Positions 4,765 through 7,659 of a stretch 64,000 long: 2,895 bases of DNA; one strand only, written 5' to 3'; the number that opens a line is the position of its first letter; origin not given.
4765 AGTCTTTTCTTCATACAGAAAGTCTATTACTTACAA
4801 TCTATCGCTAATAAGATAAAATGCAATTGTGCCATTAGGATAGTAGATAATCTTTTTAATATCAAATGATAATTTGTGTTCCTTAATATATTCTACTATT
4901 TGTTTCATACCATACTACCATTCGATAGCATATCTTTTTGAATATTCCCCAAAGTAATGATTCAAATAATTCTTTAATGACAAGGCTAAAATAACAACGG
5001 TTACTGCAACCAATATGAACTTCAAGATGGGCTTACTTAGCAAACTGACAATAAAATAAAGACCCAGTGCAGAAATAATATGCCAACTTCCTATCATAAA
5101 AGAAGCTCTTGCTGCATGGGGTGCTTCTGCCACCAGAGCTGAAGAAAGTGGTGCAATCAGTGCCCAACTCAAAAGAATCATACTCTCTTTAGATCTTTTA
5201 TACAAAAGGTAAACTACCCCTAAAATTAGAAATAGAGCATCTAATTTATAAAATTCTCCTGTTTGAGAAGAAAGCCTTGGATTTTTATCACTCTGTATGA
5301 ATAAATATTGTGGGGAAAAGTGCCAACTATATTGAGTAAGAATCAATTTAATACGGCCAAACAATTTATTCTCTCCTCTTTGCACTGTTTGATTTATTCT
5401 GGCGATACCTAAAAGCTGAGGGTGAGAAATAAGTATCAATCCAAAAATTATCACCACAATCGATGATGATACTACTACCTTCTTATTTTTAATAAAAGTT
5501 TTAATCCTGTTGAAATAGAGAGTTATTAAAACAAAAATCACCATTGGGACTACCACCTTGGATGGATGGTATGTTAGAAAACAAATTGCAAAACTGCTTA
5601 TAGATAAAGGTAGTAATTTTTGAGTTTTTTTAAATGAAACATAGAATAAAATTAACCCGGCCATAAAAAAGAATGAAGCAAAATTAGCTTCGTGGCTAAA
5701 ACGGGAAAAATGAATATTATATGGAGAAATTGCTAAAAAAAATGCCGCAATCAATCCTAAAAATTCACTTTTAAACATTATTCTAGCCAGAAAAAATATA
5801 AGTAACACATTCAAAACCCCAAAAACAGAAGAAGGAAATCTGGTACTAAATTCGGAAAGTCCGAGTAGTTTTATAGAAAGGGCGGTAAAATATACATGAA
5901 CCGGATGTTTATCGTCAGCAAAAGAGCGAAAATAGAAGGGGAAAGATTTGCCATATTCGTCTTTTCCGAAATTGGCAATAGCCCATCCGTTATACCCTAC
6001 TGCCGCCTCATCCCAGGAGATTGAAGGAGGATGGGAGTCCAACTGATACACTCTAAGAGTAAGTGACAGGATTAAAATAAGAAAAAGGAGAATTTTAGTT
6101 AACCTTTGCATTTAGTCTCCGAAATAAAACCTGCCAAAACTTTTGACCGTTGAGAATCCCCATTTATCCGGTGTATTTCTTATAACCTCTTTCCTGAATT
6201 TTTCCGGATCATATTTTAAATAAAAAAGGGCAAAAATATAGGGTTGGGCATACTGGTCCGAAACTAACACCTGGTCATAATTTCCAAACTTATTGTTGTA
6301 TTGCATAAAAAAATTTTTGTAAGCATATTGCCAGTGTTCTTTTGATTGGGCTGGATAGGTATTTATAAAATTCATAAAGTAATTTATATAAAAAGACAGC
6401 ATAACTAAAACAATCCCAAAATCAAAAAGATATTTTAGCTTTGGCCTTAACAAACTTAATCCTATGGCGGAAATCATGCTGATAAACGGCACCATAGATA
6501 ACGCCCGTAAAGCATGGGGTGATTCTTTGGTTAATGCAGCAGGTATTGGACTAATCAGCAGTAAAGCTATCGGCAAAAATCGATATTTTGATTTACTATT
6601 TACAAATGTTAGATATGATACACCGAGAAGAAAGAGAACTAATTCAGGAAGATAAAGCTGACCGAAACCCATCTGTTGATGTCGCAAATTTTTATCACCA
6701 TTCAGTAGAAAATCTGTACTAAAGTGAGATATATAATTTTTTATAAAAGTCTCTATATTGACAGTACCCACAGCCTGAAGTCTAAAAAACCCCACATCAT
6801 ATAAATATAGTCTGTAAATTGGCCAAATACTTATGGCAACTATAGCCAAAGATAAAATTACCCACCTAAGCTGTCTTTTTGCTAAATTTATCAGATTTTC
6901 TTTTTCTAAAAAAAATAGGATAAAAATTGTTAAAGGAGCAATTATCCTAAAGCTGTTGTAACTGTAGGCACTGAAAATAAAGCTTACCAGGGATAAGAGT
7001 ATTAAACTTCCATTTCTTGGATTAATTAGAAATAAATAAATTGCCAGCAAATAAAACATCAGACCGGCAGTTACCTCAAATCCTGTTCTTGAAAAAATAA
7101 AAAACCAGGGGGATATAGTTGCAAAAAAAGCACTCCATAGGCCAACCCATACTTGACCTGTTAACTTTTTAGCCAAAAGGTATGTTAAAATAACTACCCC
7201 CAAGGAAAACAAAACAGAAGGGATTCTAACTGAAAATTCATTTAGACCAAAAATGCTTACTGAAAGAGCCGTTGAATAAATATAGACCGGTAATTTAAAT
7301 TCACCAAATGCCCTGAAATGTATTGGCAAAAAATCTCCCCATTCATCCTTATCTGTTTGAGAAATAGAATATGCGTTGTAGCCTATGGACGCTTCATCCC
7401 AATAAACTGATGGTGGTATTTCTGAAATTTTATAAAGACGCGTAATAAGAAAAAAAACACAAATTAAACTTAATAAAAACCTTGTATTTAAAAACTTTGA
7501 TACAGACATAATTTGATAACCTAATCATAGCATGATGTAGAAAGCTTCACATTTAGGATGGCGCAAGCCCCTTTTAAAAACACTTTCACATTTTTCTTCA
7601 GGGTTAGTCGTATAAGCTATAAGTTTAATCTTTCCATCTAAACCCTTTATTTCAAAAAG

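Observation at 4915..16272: Tandem array of eight GT39/PMT-like paralogs plus a C-terminal-module-only gene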

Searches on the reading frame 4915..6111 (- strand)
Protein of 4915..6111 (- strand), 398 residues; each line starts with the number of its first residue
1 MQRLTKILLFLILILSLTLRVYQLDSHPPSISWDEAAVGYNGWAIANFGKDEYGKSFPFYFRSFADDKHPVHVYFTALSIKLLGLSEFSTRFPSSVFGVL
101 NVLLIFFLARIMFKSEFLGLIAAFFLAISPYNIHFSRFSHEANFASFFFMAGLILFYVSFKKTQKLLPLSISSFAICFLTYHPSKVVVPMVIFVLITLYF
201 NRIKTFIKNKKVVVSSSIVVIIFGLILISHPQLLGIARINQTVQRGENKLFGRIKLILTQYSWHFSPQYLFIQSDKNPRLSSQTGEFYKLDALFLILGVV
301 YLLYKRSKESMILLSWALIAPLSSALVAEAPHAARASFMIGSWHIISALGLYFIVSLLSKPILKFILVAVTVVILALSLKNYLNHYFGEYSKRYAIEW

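Call 4: search_protein_families(library=pfam, proteins=[window:4915-6111:-], max_evalue=0.01)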
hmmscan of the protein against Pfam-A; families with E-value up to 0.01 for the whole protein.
window:4915-6111:- (398 aa): 2 families
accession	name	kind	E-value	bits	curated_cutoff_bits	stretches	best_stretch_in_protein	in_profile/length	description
PF13231.12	PMT_2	-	3.4e-14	53.8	26.1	1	67-224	1-155/160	Dolichyl-phosphate-mannose-protein mannosyltransferase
PF02366.24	PMT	-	0.00018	21.6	22.7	1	12-228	3-228/245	Dolichyl-phosphate-mannose-protein mannosyltransferase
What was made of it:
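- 4915..6111 (-): g1: GT-C paralog, 398 aa. The transmembrane core is intact with a WDE motif; the C-terminal periplasmic domain is missing. PMT_2 53.8 bits (call 4).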

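Call 5: search_protein_families(library=ncbifam, proteins=[window:4915-6111:-], max_evalue=0.01)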
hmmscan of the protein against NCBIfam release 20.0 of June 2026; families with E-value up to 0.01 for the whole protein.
window:4915-6111:- (398 aa): 2 families
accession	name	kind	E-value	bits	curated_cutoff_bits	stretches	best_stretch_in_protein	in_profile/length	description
TIGR03663.1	TIGR03663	subfamily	1.3e-14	54.1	126.25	1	7-215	2-196/435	flippase activity-associated protein Agl23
NF009784.2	PRK13279.1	equivalog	0.00015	20.5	567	1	70-222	62-220/539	lipid IV(A) 4-amino-4-deoxy-L-arabinosyltransferase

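Call 23: search_solved_structures(query=A1, max_evalue=1, show_alignments=2)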
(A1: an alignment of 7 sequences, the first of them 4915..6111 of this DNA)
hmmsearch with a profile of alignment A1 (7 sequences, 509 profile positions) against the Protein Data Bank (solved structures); distinct sequences matched with E-value up to 1: 2.
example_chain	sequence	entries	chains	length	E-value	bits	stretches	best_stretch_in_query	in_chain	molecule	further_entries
5ezm_A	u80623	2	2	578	0.0011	21.4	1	57-233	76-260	4-amino-4-deoxy-L-arabinose transferase or related glycosyltransferases of PMT family | 4-amino-4-deoxy-L-arabinose (L-Ara4N) transferase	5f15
8i9p_Lh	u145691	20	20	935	0.007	18.7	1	97-199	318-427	dolichyl-diphosphooligosaccharide--protein glycotransferase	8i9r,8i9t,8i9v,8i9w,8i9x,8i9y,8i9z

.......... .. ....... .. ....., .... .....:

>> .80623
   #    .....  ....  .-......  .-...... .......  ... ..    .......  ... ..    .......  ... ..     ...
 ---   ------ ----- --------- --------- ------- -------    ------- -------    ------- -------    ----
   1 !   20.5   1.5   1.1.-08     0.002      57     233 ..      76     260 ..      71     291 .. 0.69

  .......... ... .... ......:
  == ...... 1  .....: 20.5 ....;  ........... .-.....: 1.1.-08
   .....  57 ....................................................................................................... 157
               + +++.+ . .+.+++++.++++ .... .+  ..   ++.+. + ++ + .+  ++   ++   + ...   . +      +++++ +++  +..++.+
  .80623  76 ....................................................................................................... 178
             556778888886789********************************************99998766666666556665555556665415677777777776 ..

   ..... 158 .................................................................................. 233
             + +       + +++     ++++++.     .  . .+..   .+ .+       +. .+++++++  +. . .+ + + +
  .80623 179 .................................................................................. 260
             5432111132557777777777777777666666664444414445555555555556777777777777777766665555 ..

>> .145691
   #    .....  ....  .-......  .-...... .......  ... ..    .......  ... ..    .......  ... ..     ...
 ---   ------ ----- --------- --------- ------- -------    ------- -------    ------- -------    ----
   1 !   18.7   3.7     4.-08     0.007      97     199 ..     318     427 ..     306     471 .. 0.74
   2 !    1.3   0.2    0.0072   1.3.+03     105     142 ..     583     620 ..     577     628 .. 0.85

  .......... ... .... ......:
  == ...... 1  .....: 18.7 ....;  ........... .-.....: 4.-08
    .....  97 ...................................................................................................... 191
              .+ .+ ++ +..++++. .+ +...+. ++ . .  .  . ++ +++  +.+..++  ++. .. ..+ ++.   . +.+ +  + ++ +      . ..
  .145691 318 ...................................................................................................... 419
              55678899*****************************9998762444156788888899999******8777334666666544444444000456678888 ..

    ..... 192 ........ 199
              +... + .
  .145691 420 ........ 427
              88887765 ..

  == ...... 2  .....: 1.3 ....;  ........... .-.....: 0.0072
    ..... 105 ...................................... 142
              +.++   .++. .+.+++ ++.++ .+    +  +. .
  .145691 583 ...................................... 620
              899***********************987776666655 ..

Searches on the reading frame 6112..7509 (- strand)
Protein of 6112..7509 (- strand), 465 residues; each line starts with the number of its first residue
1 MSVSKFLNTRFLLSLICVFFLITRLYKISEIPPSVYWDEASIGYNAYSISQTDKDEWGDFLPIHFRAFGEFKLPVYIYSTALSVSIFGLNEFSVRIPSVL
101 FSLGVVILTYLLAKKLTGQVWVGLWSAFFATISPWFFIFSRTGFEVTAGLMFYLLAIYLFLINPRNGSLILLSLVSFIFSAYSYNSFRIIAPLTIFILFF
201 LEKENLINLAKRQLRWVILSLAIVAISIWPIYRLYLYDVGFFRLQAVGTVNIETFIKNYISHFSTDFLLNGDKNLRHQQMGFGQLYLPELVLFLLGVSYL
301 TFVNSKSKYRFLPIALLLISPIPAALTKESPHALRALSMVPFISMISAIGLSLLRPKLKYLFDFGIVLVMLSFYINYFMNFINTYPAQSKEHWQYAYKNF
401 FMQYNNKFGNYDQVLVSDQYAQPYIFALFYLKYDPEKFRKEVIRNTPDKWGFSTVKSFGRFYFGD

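Call 4: search_protein_families(library=pfam, proteins=[window:6112-7509:-], max_evalue=0.01)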
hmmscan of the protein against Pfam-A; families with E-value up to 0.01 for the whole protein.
window:6112-7509:- (465 aa): 2 families
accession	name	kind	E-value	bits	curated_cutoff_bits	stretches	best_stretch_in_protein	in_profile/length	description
PF13231.12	PMT_2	-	1.3e-09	38.9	26.1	1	74-229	4-160/160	Dolichyl-phosphate-mannose-protein mannosyltransferase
PF02366.24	PMT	-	1e-08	35.5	22.7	1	16-161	3-152/245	Dolichyl-phosphate-mannose-protein mannosyltransferase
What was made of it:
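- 6112..7509 (-): g2: GT-C paralog, 465 aa, with a short C-terminal domain. PMT_2 38.9 bits and PMT 35.5 bits (call 4).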

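Call 5: search_protein_families(library=ncbifam, proteins=[window:6112-7509:-], max_evalue=0.01)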
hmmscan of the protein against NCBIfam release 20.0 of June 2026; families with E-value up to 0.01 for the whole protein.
window:6112-7509:- (465 aa): 0 families
